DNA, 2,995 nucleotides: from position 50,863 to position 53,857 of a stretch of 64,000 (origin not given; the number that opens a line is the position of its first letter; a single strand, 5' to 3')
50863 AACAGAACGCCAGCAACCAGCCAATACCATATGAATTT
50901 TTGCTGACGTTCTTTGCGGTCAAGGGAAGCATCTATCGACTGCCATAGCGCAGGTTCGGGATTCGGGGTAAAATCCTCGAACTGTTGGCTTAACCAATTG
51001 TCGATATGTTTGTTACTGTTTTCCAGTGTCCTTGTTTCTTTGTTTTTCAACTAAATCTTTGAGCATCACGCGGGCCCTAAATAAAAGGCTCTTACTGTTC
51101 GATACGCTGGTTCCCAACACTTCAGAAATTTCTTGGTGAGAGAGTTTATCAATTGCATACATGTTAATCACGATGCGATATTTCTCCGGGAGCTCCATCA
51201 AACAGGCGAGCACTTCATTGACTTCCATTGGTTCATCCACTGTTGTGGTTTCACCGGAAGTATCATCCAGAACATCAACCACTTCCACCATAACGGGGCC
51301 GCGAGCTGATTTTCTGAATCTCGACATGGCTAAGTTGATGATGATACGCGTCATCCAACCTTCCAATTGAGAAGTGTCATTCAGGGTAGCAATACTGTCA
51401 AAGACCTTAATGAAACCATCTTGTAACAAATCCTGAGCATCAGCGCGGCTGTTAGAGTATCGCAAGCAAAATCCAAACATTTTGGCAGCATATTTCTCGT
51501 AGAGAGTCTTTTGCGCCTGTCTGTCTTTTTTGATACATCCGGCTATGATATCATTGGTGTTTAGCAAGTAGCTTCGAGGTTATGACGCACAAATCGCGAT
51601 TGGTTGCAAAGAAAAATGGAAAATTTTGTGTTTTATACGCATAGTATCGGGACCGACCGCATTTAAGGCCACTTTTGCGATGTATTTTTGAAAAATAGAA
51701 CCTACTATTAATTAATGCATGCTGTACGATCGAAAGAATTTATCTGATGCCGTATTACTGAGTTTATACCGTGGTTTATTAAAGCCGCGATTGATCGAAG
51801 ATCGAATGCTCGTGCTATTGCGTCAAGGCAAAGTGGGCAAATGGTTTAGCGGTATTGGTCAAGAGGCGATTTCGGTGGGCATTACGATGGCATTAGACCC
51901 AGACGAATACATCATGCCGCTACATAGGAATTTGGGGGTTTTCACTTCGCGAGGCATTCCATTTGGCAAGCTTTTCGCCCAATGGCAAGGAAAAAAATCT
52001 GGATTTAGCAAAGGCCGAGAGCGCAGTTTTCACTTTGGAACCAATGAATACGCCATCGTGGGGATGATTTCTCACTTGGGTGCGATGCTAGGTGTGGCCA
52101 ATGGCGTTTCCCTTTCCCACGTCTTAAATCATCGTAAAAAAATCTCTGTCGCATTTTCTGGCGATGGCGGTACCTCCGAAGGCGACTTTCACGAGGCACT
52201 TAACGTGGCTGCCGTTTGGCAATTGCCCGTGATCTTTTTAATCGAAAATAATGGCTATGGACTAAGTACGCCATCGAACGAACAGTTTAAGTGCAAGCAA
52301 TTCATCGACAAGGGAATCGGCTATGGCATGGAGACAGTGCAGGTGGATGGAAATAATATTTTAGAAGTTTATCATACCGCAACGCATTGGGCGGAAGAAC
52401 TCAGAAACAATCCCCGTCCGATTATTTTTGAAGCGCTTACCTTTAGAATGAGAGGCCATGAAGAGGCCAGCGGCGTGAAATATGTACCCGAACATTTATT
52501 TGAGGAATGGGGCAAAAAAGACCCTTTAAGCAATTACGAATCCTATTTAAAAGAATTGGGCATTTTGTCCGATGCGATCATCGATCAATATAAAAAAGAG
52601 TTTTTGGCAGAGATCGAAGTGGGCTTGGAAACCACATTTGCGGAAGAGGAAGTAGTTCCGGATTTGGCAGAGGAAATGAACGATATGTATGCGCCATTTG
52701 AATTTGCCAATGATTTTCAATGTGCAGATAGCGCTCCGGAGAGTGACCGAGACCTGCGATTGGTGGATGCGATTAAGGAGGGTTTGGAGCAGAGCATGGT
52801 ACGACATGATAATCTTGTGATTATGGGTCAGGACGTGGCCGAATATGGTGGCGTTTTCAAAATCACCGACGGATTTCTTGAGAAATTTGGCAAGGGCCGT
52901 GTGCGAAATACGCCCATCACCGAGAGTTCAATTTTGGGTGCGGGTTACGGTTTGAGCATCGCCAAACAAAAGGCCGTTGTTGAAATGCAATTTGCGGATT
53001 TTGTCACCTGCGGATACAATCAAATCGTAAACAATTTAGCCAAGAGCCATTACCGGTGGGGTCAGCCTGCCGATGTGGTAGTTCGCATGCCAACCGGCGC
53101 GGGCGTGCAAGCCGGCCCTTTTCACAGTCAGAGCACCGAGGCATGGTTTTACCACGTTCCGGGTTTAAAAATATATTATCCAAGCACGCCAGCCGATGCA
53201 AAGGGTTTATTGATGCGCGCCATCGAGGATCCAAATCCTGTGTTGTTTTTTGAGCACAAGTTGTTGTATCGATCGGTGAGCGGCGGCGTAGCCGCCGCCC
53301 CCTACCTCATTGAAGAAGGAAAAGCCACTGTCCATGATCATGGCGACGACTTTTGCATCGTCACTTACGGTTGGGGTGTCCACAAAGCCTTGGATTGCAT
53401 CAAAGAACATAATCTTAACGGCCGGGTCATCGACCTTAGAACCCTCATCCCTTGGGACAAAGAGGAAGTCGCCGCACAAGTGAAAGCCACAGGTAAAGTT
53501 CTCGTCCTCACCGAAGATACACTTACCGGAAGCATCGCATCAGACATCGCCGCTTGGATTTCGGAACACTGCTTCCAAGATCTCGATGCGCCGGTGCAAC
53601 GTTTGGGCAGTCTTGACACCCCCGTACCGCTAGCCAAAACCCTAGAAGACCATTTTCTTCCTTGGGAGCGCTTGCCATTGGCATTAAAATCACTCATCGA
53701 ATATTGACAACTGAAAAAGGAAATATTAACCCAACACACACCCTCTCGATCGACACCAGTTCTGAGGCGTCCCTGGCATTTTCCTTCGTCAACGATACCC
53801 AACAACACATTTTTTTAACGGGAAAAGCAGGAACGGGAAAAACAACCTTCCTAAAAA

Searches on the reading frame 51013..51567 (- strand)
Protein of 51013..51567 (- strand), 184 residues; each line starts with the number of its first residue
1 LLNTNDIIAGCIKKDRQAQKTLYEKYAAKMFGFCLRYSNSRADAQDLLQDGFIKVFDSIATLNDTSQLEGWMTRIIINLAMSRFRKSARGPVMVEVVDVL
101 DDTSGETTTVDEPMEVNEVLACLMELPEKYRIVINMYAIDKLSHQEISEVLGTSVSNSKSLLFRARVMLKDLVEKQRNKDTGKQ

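Call 6: search_protein_families(library=pfam, proteins=[window:51013-51567:-], max_evalue=0.01)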
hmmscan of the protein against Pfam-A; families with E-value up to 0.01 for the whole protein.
window:51013-51567:- (184 aa): 4 families
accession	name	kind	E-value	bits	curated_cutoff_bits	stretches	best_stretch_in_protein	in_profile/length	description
PF08281.18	Sigma70_r4_2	-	3.7e-16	59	25.7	1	118-168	3-53/54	Sigma-70, region 4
PF04542.20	Sigma70_r2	-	2.7e-15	56.4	24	1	22-89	1-70/71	Sigma-70 region 2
PF04545.22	Sigma70_r4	-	3.1e-06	27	24.1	1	122-170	1-49/50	Sigma-70, region 4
PF07638.17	Sigma70_ECF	-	0.00047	20.5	21.1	1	71-166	82-176/185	ECF sigma factor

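Call 11: find_homologous_proteins(query=window:51013-51567:-, max_evalue=1e-20)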
Query window:51013-51567:- (184 aa): 273 proteins with E <= 1e-20 among 367 candidates; the best 120 are listed.
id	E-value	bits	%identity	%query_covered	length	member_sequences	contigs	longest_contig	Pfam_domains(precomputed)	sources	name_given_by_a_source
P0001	4.9e-112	389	98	100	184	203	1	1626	PF04545.23,PF04542.21,PF08281.19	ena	-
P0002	6.3e-95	334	84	100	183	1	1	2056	PF04542.21,PF08281.19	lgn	-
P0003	1.3e-94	333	84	100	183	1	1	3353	PF04545.23,PF04542.21,PF08281.19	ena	-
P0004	3.4e-94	331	83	100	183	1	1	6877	PF04542.21,PF08281.19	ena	-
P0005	4.5e-94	331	83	100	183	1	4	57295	PF04542.21,PF08281.19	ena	-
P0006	6.3e-94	331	83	100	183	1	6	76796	PF04542.21,PF08281.19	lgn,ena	-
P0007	6.4e-94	331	83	100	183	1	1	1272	PF04542.21,PF08281.19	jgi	-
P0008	6.4e-94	331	83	100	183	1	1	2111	PF04542.21,PF08281.19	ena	-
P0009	8.6e-94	330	82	100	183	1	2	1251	PF04542.21,PF08281.19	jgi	jgi:RNA polymerase sigma-70 factor (ECF subfamily)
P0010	8.8e-94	330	83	100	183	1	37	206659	PF04542.21,PF08281.19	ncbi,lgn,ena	-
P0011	1.2e-93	330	82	100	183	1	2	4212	PF04542.21,PF08281.19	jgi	jgi:RNA polymerase sigma-70 factor (ECF subfamily)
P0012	1.2e-93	330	82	100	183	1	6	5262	PF04542.21,PF08281.19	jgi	jgi:RNA polymerase sigma-70 factor (ECF subfamily)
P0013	1.2e-93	330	82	100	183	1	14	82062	PF04542.21,PF08281.19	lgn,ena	-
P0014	1.2e-93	330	83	100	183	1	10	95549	PF04542.21,PF08281.19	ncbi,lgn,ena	-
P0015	1.2e-93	330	82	100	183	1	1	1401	PF04542.21,PF08281.19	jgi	jgi:RNA polymerase sigma-70 factor (ECF subfamily)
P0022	2.3e-93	329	82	100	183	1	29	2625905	PF04542.21,PF08281.19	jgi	jgi:RNA polymerase sigma-70 factor (ECF subfamily)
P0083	9.2e-86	304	75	100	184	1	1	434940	PF04545.23,PF04542.21,PF08281.19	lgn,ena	-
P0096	1.1e-76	275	69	99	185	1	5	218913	PF04545.23,PF04542.21,PF08281.19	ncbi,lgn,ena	-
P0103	3.4e-75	270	79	84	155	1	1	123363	PF04542.21,PF08281.19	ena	-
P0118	4.0e-65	237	62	100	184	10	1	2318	PF04545.23,PF04542.21,PF08281.19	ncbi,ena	-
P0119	4.3e-60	221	58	96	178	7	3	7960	PF04545.23,PF04542.21,PF08281.19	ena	-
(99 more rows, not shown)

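Call 12: find_encoding_contigs(protein=P0022, flank=6000, max_places=3)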
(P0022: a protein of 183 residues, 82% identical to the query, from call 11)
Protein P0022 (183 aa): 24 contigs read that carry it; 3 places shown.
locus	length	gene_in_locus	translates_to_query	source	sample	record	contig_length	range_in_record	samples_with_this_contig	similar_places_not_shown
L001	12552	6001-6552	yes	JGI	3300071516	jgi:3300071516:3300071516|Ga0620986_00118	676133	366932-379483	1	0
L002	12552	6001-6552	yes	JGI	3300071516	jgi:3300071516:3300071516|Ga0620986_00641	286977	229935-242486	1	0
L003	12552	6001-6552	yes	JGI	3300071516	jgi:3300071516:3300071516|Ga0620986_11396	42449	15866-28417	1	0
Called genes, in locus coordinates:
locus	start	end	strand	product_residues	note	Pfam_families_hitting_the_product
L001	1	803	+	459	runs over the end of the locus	PF02878:PGM_PMM_I, PF02879:PGM_PMM_II, PF02880:PGM_PMM_III, PF00408:PGM_PMM_IV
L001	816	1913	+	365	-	PF01926:MMR_HSR1, PF02421:FeoB_N, PF06071:YchF-GTPase_C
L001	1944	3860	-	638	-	PF02689:Herpes_Helicase (faint), PF05970:PIF1, PF13245:AAA_19, PF13401:AAA_22 (weak), PF13604:AAA_30, PF13479:AAA_24 (faint)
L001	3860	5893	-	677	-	PF00676:E1_dh, PF02779:Transket_pyr, PF02780:Transketolase_C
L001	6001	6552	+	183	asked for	PF04542:Sigma70_r2, PF08281:Sigma70_r4_2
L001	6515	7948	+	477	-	-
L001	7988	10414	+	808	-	PF24595:DUF7619, PF18962:Por_Secre_tail (weak)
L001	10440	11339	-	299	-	PF03193:RsgA_GTPase (faint), PF03308:MeaB, PF02492:cobW (faint)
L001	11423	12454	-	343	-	PF00814:TsaD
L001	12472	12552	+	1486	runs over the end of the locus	PF05359:DUF748 (faint), PF04357:TamB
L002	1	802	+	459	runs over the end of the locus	PF02878:PGM_PMM_I, PF02879:PGM_PMM_II, PF02880:PGM_PMM_III, PF00408:PGM_PMM_IV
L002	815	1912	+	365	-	PF01926:MMR_HSR1, PF02421:FeoB_N, PF06071:YchF-GTPase_C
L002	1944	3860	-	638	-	PF02689:Herpes_Helicase (faint), PF05970:PIF1, PF13245:AAA_19, PF13401:AAA_22 (weak), PF13604:AAA_30, PF13479:AAA_24 (faint)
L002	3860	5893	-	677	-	PF00676:E1_dh, PF02779:Transket_pyr, PF02780:Transketolase_C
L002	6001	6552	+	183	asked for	PF04542:Sigma70_r2, PF08281:Sigma70_r4_2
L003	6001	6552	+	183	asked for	PF04542:Sigma70_r2, PF08281:Sigma70_r4_2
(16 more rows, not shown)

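Call 13: find_encoding_contigs(protein=P0083, flank=6000, max_places=2)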
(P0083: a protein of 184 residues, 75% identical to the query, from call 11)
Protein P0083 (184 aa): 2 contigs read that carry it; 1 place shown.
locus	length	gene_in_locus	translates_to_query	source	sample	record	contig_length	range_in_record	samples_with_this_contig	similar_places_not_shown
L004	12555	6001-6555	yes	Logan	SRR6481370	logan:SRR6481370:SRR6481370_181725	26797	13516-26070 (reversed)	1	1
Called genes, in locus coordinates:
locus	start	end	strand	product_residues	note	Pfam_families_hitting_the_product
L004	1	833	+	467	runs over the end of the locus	PF02878:PGM_PMM_I, PF02879:PGM_PMM_II, PF02880:PGM_PMM_III, PF00408:PGM_PMM_IV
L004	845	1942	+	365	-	PF01926:MMR_HSR1, PF02421:FeoB_N, PF06071:YchF-GTPase_C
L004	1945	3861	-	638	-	PF02689:Herpes_Helicase (faint), PF05970:PIF1, PF13245:AAA_19, PF13401:AAA_22 (weak), PF13604:AAA_30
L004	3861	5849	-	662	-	PF00676:E1_dh, PF02779:Transket_pyr, PF02780:Transketolase_C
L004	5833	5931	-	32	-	-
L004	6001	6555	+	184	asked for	PF04542:Sigma70_r2, PF08281:Sigma70_r4_2, PF04545:Sigma70_r4 (weak)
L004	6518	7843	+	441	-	-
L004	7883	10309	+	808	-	PF17210:SdrD_B (weak), PF24595:DUF7619, PF18962:Por_Secre_tail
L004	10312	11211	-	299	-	PF03193:RsgA_GTPase (faint), PF03308:MeaB, PF02492:cobW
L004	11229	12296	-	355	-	PF00814:TsaD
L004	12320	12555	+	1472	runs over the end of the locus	PF05359:DUF748 (weak), PF04357:TamB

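Call 14: find_encoding_contigs(protein=P0096, flank=6000, max_places=2)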
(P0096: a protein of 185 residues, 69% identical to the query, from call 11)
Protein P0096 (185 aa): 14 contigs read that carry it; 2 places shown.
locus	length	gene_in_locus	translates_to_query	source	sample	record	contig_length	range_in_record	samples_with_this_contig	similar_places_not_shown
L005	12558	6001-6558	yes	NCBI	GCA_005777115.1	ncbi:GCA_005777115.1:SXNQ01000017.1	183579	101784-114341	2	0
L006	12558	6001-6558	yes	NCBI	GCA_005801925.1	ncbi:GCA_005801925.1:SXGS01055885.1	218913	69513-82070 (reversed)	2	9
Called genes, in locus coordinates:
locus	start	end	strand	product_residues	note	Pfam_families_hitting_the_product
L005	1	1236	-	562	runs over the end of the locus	PF07837:FTCD_N, PF02971:FTCD, PF04961:FTCD_C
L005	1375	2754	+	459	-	PF02878:PGM_PMM_I, PF02879:PGM_PMM_II, PF02880:PGM_PMM_III, PF00408:PGM_PMM_IV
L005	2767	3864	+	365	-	PF01926:MMR_HSR1, PF02421:FeoB_N, PF06071:YchF-GTPase_C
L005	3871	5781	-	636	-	PF02689:Herpes_Helicase (faint), PF05970:PIF1, PF13245:AAA_19, PF13401:AAA_22 (weak), PF13604:AAA_30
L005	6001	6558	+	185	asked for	PF04542:Sigma70_r2, PF08281:Sigma70_r4_2, PF04545:Sigma70_r4 (weak)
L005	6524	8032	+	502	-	-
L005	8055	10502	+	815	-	PF24595:DUF7619, PF18962:Por_Secre_tail (weak)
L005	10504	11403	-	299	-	PF03308:MeaB, PF02492:cobW (faint)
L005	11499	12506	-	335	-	PF00814:TsaD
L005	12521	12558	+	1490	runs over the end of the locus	PF05359:DUF748 (weak), PF04357:TamB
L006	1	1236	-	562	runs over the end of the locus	PF07837:FTCD_N, PF02971:FTCD, PF04961:FTCD_C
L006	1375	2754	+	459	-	PF02878:PGM_PMM_I, PF02879:PGM_PMM_II, PF02880:PGM_PMM_III, PF00408:PGM_PMM_IV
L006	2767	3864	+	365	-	PF01926:MMR_HSR1, PF02421:FeoB_N, PF06071:YchF-GTPase_C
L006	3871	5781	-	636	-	PF02689:Herpes_Helicase (faint), PF05970:PIF1, PF13245:AAA_19, PF13401:AAA_22 (weak), PF13604:AAA_30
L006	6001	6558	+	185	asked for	PF04542:Sigma70_r2, PF08281:Sigma70_r4_2, PF04545:Sigma70_r4 (weak)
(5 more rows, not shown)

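Call 26: find_encoding_contigs(protein=P0103, flank=3000, max_places=1)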
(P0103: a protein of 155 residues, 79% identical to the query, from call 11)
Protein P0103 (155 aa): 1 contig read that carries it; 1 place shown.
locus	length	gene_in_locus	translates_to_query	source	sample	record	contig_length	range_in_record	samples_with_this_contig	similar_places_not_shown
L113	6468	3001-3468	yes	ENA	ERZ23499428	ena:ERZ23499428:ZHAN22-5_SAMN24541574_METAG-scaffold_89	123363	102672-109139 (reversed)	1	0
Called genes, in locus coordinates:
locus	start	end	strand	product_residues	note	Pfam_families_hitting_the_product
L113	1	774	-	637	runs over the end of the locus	PF02689:Herpes_Helicase (faint), PF05970:PIF1, PF13245:AAA_19, PF13401:AAA_22, PF13604:AAA_30, PF01443:Viral_helicase1 (faint), PF03266:NTPase_1 (faint), PF13479:AAA_24 (faint)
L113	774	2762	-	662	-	PF00676:E1_dh, PF02779:Transket_pyr, PF02780:Transketolase_C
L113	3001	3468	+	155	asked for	PF04542:Sigma70_r2, PF08281:Sigma70_r4_2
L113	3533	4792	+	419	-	-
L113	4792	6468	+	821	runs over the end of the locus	PF24595:DUF7619, PF18962:Por_Secre_tail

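Call 38: search_protein_families(library=ncbifam, proteins=[window:51013-51567:-], max_evalue=0.001)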
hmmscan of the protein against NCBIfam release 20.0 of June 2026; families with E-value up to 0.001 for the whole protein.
window:51013-51567:- (184 aa): 86 families (the best 25 are shown)
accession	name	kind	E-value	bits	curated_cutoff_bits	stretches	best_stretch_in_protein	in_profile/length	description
NF058625.1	sigma_PG0214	equivalog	2.7e-26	92.3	130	1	24-179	11-167/170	GFO_1088 family ECF-type sigma factor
NF004113.0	PRK05602.1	equivalog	8.5e-25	87.6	208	1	6-180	34-208/211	RNA polymerase sigma factor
TIGR02937.1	sigma70-ECF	superfamily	1.9e-24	86.1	42.9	1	18-171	2-163/165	sigma-70 family RNA polymerase sigma factor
NF008888.0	PRK11922.1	equivalog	2.1e-24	86.4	204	1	5-176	18-199/231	RNA polymerase sigma factor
NF007223.0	PRK09641.1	equivalog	4.2e-23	82.2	209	1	8-174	9-185/187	RNA polymerase sigma factor SigW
TIGR02950.1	SigM_subfam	subfamily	1.3e-22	80.3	147.95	1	22-173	5-158/159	RNA polymerase sigma factor, SigM family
TIGR02959.1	SigZ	equivalog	1.6e-22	80.1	168.65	1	24-174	2-149/170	RNA polymerase sigma factor SigZ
NF007215.0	PRK09637.1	equivalog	2.6e-22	79.7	212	1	20-174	4-155/181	RNA polymerase sigma factor SigZ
NF006930.0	PRK09415.1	subfamily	4.4e-22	78.8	198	1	12-175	11-177/179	RNA polymerase factor sigma C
NF009171.0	PRK12518.1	equivalog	4.9e-22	78.7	208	1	5-176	15-187/191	RNA polymerase sigma factor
TIGR02985.1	Sig70_bacteroi1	subfamily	4.6e-21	75.7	126.4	1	20-170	4-159/162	RNA polymerase sigma-70 factor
NF007229.0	PRK09647.1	equivalog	2.7e-20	72.6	265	1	21-181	48-210/220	RNA polymerase sigma factor SigE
TIGR02948.1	SigW_bacill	equivalog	4.5e-20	72.5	243.1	1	12-170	13-181/187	RNA polymerase sigma factor SigW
TIGR02947.1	SigH_actino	hypoth_equivalog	6.6e-20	71.6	251.55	1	25-174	19-180/193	RNA polymerase sigma-70 factor, TIGR02947 family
NF009190.0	PRK12538.1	equivalog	1.5e-19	70.6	303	1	7-176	53-222/233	RNA polymerase sigma factor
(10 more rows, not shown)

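Call 46: find_encoding_contigs(protein=P0119, flank=5000, max_places=2)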
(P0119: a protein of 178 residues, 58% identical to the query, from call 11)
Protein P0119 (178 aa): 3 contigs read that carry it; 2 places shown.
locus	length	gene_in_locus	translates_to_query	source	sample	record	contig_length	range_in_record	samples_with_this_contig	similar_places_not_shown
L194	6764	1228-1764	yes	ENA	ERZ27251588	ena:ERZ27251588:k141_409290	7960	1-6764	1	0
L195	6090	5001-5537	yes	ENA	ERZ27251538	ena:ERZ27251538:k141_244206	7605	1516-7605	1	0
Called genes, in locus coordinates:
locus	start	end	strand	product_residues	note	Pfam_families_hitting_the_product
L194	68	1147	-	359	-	-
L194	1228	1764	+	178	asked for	PF04542:Sigma70_r2, PF08281:Sigma70_r4_2, PF04545:Sigma70_r4 (weak)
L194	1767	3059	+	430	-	PF13568:OMP_b-brl_2 (weak)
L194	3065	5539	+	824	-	PF17210:SdrD_B (faint), PF13620:CarboxypepD_reg (weak), PF24595:DUF7619, PF18962:Por_Secre_tail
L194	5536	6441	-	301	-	PF03193:RsgA_GTPase (faint), PF03308:MeaB, PF07693:KAP_NTPase (weak), PF13604:AAA_30 (faint), PF02492:cobW, PF03029:ATP_bind_1 (faint)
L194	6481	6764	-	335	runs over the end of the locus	PF02543:Carbam_trans_N (faint), PF00814:TsaD, PF22521:HypF_C_2 (weak)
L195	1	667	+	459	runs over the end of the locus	PF02878:PGM_PMM_I, PF02879:PGM_PMM_II, PF02880:PGM_PMM_III, PF00408:PGM_PMM_IV (weak)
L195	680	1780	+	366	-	PF01926:MMR_HSR1, PF02421:FeoB_N, PF06071:YchF-GTPase_C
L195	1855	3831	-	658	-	PF00676:E1_dh, PF02775:TPP_enzyme_C (faint), PF13292:DXP_synthase_N (weak), PF02779:Transket_pyr, PF02780:Transketolase_C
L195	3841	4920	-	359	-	-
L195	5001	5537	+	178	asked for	PF04542:Sigma70_r2, PF08281:Sigma70_r4_2, PF04545:Sigma70_r4 (weak)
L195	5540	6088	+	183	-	?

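Call 47: find_encoding_contigs(protein=P0118, flank=5000, max_places=2)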
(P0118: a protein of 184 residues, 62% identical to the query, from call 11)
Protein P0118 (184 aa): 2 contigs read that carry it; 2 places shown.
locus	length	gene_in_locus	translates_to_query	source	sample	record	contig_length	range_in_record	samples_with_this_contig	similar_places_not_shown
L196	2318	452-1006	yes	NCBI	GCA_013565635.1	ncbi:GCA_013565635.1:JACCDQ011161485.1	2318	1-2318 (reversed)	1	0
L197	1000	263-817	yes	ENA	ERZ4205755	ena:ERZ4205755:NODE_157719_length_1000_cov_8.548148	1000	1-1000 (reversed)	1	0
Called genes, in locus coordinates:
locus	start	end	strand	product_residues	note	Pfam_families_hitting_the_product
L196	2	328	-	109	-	?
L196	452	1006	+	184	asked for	PF04542:Sigma70_r2, PF08281:Sigma70_r4_2, PF04545:Sigma70_r4 (weak)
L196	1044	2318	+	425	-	?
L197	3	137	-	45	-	?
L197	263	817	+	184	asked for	PF04542:Sigma70_r2, PF08281:Sigma70_r4_2, PF04545:Sigma70_r4 (weak)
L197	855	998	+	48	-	?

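Call 58: search_solved_structures(query=window:51013-51567:-, max_evalue=0.00001)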
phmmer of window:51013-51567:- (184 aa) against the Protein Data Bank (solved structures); distinct sequences matched with E-value up to 0.00001: 13.
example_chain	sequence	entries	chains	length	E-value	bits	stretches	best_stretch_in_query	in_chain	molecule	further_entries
9m9d_F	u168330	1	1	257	6.6e-14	55.6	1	21-173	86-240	ECF RNA polymerase sigma factor SigE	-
9m9e_F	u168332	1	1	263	6.9e-14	55.6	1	21-173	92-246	ECF RNA polymerase sigma factor SigE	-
9m98_F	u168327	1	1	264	7e-14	55.5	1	21-173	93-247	ECF RNA polymerase sigma factor SigE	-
5zx2_F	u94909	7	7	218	2.2e-13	53.9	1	29-174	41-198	ECF RNA polymerase sigma factor SigH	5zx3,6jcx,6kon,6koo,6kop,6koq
5wuq_A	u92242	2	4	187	2.9e-13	53.6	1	13-170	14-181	ECF RNA polymerase sigma factor SigW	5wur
6jcy_F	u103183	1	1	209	2.9e-13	53.5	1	29-174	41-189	ECF RNA polymerase sigma factor SigH,ECF RNA polymerase sigma factor SigE,ECF RNA polymera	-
6in7_B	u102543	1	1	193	1.4e-12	51.3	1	12-169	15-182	RNA polymerase sigma-H factor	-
8z6g_B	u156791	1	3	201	1.5e-12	51.2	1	12-170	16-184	RNA polymerase sigma factor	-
1or7_A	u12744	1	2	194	5e-12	49.5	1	10-173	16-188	RNA polymerase sigma-E factor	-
6jbq_F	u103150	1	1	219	7.6e-12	48.9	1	10-173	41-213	ECF RNA polymerase sigma-E factor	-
1h3l_A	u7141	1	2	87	2.9e-07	34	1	26-91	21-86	RNA POLYMERASE SIGMA FACTOR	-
7qh5_A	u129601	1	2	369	4.1e-07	33.5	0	98-178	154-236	RNA polymerase sigma factor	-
6dv9_F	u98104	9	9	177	7.3e-07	32.7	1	9-165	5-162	ECF RNA polymerase sigma factor SigL | RNA polymerase sigma factor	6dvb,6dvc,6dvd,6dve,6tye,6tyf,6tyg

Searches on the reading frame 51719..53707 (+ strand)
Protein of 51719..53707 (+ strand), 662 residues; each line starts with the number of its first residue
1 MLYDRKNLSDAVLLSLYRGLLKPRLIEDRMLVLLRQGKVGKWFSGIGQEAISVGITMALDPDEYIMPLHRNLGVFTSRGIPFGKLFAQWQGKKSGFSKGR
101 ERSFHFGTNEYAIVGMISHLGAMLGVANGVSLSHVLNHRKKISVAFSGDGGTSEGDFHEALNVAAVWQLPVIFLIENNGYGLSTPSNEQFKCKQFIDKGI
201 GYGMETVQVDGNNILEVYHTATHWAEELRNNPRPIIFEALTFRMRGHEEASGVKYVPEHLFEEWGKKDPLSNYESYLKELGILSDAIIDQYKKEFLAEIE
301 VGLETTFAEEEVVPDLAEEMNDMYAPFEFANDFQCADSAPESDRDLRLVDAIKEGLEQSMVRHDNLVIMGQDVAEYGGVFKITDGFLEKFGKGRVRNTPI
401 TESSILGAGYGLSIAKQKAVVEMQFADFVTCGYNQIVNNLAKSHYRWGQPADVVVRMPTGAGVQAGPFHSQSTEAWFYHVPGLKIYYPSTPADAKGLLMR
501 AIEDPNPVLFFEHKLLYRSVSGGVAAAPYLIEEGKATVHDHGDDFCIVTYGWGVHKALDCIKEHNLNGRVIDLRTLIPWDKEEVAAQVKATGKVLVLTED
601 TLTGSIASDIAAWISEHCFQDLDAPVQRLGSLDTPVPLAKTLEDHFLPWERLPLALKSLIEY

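Call 9: search_protein_families(library=pfam, proteins=[window:51719-53707:+], max_evalue=0.0001)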
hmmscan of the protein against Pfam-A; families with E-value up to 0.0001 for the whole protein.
window:51719-53707:+ (662 aa): 3 families
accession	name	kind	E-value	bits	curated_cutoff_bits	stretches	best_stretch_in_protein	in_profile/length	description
PF00676.26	E1_dh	-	1.7e-64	218.1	22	1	23-301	7-286/300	Dehydrogenase E1 component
PF02779.29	Transket_pyr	-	4.5e-39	134.3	27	1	349-518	6-173/174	Transketolase, pyrimidine binding domain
PF02780.25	Transketolase_C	-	3.9e-27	95.1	25.9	1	534-648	1-119/124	Transketolase, C-terminal domain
